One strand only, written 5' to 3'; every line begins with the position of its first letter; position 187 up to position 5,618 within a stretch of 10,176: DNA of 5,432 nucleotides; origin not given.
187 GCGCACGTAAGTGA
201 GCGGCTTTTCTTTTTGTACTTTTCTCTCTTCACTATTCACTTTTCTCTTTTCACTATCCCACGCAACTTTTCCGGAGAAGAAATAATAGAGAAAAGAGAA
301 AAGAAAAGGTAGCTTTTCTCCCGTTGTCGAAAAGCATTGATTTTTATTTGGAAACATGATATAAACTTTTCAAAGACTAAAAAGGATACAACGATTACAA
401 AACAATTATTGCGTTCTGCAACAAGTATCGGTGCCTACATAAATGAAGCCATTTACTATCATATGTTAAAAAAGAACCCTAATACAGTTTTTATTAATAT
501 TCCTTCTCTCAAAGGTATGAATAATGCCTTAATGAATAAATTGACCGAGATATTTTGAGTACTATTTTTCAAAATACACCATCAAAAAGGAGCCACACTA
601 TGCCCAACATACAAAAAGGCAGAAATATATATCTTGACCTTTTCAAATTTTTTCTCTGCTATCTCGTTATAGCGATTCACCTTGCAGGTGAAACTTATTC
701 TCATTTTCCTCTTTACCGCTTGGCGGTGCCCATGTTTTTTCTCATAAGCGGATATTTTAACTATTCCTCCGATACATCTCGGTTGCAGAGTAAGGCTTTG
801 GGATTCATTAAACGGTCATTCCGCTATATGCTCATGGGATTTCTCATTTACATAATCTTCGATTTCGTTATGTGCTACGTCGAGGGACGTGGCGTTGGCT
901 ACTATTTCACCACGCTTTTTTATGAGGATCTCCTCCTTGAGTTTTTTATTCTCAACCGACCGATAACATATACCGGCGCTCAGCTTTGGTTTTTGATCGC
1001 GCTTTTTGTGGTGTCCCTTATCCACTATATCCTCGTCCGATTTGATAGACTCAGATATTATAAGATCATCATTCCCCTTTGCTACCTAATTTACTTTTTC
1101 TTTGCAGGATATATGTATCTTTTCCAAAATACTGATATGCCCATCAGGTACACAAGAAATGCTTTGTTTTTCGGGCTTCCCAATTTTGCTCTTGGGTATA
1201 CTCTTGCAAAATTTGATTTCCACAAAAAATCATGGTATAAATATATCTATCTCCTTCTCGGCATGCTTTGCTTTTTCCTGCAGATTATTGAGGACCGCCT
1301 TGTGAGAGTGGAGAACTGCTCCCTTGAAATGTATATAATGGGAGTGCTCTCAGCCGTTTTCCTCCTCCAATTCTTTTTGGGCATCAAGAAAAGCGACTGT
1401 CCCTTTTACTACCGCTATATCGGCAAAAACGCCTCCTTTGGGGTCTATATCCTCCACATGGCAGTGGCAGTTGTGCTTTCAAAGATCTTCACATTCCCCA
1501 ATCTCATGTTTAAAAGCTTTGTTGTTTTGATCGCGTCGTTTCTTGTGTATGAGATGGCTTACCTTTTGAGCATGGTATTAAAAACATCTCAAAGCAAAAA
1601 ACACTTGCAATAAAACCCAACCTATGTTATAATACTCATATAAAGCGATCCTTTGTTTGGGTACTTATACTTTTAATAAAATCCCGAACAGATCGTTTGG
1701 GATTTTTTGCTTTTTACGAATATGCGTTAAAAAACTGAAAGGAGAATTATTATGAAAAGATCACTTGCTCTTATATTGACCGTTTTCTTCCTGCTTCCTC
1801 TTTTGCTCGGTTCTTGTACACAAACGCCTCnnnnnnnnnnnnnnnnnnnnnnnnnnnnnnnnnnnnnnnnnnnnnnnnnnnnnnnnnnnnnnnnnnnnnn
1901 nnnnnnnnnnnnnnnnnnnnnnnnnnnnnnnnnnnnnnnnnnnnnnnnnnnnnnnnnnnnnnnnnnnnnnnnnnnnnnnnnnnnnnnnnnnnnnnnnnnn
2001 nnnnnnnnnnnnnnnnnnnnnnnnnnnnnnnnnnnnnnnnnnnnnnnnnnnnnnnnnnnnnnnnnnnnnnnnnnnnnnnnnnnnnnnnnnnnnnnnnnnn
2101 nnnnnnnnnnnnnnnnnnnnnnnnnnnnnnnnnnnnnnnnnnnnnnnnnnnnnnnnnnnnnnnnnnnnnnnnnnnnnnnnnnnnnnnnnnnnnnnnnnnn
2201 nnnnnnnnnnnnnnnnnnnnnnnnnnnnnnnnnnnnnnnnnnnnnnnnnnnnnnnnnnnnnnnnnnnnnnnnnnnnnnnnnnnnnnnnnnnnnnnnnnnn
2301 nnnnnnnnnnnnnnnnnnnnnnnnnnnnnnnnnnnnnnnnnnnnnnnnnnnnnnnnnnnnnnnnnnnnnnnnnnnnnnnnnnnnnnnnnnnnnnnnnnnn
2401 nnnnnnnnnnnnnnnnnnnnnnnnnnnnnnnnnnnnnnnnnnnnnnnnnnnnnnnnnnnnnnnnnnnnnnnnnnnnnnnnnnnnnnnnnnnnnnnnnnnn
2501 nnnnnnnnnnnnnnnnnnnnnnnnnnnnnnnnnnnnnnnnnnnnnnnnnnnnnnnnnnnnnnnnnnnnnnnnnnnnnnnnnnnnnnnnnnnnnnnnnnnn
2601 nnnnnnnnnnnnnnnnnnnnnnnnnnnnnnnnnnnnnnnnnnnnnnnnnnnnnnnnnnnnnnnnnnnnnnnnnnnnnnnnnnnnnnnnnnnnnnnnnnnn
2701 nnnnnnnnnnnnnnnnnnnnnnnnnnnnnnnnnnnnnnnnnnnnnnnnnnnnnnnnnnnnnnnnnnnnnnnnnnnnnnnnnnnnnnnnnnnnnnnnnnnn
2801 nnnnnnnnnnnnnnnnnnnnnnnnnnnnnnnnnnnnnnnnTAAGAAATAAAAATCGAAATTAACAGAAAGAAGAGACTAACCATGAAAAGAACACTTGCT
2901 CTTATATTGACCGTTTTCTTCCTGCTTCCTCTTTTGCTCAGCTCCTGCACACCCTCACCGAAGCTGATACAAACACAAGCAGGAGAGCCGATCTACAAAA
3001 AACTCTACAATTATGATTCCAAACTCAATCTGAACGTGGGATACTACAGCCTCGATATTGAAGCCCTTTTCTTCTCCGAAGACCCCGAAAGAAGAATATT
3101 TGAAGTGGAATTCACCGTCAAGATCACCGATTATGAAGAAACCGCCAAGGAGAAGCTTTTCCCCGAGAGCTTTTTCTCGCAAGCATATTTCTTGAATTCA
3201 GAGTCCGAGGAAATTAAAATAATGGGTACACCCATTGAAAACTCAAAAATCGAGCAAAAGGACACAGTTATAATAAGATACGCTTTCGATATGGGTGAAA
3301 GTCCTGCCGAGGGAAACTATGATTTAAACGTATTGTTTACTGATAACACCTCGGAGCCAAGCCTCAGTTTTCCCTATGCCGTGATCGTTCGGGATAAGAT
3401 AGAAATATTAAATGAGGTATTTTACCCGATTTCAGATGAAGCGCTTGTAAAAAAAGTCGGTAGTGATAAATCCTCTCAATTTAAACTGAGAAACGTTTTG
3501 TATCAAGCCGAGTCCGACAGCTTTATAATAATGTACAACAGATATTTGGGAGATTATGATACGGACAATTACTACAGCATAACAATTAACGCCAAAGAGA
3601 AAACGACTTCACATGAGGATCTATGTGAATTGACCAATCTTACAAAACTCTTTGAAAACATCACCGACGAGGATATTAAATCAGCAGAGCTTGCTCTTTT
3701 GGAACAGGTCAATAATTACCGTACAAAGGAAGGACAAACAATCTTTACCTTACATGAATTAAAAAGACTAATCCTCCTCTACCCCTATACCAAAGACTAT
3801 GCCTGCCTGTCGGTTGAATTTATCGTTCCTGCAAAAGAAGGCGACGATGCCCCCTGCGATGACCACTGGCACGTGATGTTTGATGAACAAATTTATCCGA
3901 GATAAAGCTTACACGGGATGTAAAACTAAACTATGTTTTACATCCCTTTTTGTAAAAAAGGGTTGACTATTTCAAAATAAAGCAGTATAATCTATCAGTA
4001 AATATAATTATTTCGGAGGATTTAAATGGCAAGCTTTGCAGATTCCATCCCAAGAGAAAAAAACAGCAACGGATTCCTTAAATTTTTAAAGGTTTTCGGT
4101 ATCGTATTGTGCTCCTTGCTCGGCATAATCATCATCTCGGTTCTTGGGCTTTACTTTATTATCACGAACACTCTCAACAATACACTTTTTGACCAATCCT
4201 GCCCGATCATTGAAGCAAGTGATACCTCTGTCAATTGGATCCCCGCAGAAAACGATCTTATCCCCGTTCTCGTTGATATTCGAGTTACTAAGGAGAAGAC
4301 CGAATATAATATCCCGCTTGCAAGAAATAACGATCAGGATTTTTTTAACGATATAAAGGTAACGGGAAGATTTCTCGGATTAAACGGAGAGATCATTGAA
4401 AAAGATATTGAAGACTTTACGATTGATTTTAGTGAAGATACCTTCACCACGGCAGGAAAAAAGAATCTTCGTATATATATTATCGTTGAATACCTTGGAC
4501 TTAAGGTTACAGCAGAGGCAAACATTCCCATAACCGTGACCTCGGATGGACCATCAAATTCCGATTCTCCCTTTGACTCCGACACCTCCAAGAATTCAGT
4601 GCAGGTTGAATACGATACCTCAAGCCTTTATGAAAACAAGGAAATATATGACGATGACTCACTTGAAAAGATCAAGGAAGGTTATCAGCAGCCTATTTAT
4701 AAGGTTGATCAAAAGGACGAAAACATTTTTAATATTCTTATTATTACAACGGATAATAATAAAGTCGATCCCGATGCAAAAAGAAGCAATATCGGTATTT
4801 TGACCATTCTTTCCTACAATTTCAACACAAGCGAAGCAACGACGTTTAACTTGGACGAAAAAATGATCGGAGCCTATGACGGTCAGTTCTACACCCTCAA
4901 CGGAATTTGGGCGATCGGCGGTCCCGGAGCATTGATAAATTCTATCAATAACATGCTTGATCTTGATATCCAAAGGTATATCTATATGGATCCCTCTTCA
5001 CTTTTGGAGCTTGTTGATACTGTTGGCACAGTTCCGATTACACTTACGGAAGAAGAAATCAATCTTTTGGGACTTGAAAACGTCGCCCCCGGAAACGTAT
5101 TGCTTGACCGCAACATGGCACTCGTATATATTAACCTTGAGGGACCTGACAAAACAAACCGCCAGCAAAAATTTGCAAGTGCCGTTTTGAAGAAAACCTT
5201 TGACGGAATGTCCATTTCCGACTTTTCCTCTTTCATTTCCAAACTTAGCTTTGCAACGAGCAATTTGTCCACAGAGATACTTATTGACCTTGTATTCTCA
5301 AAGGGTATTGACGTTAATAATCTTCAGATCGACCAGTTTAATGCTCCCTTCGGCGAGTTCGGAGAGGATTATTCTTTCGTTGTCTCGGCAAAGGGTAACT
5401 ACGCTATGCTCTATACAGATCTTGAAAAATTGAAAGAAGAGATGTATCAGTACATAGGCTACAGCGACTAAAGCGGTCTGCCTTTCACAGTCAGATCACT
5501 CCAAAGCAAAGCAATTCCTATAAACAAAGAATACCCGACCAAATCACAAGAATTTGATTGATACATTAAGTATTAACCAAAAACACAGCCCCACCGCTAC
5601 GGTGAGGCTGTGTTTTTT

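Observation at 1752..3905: Tandem paralogous lipoproteins with near-identical signal-peptide DNA but diverged bodies and a conserved C-terminal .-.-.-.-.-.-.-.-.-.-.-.-IYP motif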

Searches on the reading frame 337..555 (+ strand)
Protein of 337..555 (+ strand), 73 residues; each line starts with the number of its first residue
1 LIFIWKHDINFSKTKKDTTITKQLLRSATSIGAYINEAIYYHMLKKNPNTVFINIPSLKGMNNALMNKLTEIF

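Call 82: search_protein_families(library=pfam, proteins=[window:337-555:+], max_evalue=0.1)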
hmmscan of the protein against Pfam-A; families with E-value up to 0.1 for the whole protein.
window:337-555:+ (73 aa): 1 family
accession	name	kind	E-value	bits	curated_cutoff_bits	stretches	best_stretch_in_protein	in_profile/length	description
PF05635.17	23S_rRNA_IVP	-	5e-05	23.9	33.8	1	5-44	17-55/106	23S rRNA-intervening sequence protein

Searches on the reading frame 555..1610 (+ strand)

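Call 5: search_protein_families(library=pfam, proteins=[window:555-1610:+], max_evalue=0.1)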
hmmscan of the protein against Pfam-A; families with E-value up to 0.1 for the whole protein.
window:555-1610:+ (352 aa): 1 family
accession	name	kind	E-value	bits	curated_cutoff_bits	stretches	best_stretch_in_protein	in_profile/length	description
PF01757.29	Acyl_transf_3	-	4.9e-18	65.7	31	1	24-330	1-319/326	Acyltransferase domain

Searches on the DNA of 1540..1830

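Call 99: search_rna_families(source=window, start=1540, end=1830, threshold=evalue, max_evalue=1)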
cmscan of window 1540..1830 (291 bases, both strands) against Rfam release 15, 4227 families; matches with E-value up to 1: 4.
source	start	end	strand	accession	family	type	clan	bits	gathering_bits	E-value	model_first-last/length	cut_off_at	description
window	1637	1714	+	RF04312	trpB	Cis-reg;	-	25.9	59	0.11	1-107/107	no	trpB ncRNA motif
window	1666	1767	-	RF00121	MicC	Gene; sRNA;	-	24.4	90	0.13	1-123/123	no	MicC RNA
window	1623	1716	+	RF00121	MicC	Gene; sRNA;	-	21.4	90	0.51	1-123/123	no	MicC RNA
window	1681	1729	-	RF02418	Spd-sr07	Gene; sRNA;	-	20.2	55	0.74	1-63/63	no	Streptococcus sRNA Spd-sr07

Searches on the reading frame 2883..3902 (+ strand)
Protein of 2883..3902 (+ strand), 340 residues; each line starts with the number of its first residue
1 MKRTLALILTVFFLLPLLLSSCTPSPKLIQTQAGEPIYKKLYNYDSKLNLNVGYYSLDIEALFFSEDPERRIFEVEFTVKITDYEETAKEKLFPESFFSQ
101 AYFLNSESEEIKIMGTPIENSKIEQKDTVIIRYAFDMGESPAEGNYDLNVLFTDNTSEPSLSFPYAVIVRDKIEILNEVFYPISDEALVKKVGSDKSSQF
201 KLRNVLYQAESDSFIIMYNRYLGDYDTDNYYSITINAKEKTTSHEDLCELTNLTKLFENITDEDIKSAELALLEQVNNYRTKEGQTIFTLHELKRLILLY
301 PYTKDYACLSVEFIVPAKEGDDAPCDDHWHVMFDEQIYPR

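Call 5: search_protein_families(library=pfam, proteins=[window:2883-3902:+], max_evalue=0.1)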
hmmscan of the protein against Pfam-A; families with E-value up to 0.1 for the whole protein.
window:2883-3902:+ (340 aa): 0 families

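Call 8: search_protein_families(library=ncbifam, proteins=[window:2883-3902:+], max_evalue=0.1)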
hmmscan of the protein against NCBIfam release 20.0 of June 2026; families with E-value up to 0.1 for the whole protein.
window:2883-3902:+ (340 aa): 0 families

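Call 11: find_homologous_proteins(query=window:2883-3902:+, max_evalue=0.001)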
Query window:2883-3902:+ (340 aa): 2 proteins with E <= 0.001 among 1363 candidates.
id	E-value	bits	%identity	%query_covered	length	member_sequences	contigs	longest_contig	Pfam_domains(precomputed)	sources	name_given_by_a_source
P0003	1.2e-218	743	99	100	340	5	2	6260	-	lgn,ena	-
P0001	2.1e-43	167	36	100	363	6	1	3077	-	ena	-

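Call 13: find_encoding_contigs(protein=P0003, flank=10000)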
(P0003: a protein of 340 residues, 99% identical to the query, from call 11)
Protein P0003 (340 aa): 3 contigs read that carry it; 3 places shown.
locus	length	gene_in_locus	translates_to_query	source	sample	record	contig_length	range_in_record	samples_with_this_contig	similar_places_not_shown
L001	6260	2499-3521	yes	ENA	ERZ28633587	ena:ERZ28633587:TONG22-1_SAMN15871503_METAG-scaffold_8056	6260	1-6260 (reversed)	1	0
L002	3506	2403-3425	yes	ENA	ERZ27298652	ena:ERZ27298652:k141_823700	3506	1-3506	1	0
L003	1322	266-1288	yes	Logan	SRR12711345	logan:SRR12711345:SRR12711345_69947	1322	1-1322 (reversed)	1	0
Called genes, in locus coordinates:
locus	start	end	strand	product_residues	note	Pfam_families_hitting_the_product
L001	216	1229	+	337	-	PF01757:Acyl_transf_3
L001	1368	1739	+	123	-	-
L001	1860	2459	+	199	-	-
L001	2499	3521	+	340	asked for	-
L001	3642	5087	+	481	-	PF03816:LytR_cpsA_psr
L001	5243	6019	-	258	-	-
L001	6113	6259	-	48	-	?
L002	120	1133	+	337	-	PF01757:Acyl_transf_3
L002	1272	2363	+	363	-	-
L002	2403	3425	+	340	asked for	-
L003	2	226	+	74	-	?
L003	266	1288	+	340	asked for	-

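Call 23: search_protein_families(library=phrogs, proteins=[window:2883-3902:+], max_evalue=0.1)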
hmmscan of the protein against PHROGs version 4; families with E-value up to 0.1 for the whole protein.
window:2883-3902:+ (340 aa): 0 families

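Call 86: find_encoding_contigs(protein=window:2883-3902:+, flank=3000, max_places=4)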
Protein window:2883-3902:+ (340 aa): no gene with exactly this product is on record in the collection.

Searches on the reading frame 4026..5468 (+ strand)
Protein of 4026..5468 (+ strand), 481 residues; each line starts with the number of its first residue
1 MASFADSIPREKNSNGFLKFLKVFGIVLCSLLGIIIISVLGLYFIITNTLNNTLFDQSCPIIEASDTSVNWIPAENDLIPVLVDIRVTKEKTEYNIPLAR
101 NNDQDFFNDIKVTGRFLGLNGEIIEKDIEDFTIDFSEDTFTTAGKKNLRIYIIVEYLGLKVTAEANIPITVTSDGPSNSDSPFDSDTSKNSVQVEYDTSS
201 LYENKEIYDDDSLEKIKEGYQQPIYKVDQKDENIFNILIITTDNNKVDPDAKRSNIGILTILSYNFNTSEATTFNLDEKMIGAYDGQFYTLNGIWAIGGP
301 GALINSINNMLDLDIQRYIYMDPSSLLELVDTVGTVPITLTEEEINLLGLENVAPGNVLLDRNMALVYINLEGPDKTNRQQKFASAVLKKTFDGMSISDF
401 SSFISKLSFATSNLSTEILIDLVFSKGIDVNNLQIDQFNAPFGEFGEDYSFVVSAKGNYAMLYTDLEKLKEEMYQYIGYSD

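Call 5: search_protein_families(library=pfam, proteins=[window:4026-5468:+], max_evalue=0.1)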
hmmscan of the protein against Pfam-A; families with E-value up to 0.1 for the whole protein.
window:4026-5468:+ (481 aa): 3 families
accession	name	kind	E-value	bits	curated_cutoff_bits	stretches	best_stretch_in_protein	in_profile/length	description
PF03816.19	LytR_cpsA_psr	-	4.7e-09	37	24.6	1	288-391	38-148/150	LytR_cpsA_psr family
PF21606.3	BgaA-like_CBM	-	0.034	14.6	27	1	112-194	44-118/160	Beta-galactosidase-like, Galactose-binding domain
PF13858.11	DUF4199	-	0.072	14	32.3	0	10-61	53-103/165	Protein of unknown function (DUF4199)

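Call 8: search_protein_families(library=ncbifam, proteins=[window:4026-5468:+], max_evalue=0.1)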
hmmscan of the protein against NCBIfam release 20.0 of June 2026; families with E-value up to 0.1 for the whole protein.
window:4026-5468:+ (481 aa): 4 families
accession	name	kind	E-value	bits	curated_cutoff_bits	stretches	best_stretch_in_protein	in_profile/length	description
NF047591.1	ligase_LytR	equivalog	1.5e-10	40.9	450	1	234-421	57-262/336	glycopolymer--peptidoglycan transferase LytR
NF006897.1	PRK09379.1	equivalog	1.1e-09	38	441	1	214-422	39-246/298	polyisoprenyl-teichoic acid--peptidoglycan teichoic acid transferase TagU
TIGR00350.1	lytR_cpsA_psr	domain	5.7e-09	36.4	62.3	1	290-390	42-149/152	LCP family glycopolymer transferase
NF051849.1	LCP_trans_Cps2A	equivalog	2.1e-08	33.8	650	1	209-426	191-421/477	LCP family glycopolymer transferase CpsA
